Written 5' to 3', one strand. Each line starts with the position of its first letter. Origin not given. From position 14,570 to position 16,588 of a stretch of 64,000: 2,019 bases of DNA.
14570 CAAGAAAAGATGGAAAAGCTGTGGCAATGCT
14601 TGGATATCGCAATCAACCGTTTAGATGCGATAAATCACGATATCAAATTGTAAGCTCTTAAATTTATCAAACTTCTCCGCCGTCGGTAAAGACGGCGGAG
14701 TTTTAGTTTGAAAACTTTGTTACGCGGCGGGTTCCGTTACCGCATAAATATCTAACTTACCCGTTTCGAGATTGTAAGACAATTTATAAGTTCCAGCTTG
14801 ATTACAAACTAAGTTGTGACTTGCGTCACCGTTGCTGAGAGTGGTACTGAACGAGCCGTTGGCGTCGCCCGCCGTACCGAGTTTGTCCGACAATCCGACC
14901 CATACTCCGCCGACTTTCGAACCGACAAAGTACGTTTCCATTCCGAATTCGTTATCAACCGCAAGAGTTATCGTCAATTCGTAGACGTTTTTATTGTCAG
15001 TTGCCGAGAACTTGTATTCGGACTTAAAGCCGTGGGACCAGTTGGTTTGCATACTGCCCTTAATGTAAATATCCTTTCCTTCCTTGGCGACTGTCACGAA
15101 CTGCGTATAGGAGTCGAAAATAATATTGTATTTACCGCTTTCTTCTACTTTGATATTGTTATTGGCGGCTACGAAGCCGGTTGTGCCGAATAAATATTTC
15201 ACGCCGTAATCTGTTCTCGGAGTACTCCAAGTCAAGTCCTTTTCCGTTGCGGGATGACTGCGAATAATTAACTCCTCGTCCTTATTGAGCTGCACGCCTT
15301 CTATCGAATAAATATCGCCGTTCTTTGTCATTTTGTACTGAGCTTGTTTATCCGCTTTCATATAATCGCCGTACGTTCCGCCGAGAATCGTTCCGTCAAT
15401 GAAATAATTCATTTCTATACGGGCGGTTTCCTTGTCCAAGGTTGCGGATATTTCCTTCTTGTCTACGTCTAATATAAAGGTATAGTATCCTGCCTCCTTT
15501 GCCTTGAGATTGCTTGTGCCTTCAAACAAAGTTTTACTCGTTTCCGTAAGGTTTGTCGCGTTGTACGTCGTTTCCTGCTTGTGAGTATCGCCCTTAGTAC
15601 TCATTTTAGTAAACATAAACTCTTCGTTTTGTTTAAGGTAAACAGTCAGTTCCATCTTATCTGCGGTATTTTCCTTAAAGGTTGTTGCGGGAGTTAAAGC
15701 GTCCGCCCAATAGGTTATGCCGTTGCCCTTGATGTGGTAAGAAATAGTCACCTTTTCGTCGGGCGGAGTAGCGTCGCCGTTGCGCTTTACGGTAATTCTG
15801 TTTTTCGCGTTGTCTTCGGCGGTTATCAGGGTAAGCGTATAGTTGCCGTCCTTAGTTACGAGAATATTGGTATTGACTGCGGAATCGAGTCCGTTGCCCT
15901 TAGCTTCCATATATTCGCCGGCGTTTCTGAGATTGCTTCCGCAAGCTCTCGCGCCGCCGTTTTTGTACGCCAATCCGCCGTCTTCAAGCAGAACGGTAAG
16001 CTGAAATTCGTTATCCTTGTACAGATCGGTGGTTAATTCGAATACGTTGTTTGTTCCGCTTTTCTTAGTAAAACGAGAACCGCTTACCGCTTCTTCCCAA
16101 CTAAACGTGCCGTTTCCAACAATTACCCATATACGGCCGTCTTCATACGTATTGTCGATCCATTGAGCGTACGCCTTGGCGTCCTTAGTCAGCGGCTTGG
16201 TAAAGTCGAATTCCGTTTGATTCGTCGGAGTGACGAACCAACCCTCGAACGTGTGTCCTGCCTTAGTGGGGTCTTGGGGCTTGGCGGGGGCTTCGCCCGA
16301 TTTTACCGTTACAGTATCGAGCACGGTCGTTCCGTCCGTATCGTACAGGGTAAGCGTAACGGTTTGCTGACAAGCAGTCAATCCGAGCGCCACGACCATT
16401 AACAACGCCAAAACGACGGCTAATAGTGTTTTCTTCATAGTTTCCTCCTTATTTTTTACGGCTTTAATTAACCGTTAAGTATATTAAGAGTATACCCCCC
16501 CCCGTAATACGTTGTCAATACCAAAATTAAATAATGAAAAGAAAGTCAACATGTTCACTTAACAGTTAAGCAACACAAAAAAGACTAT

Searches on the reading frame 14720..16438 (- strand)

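Call 48: search_protein_families(library=pfam, proteins=[window:14720-16438:-], max_evalue=0.00001)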
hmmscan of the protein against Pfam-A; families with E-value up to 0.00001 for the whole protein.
window:14720-16438:- (572 aa): 1 family
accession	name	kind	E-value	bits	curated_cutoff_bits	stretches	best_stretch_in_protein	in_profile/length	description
PF09479.16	Flg_new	-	1.9e-10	41.1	27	1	32-92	5-65/65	Listeria-Bacteroides repeat domain (List_Bact_rpt)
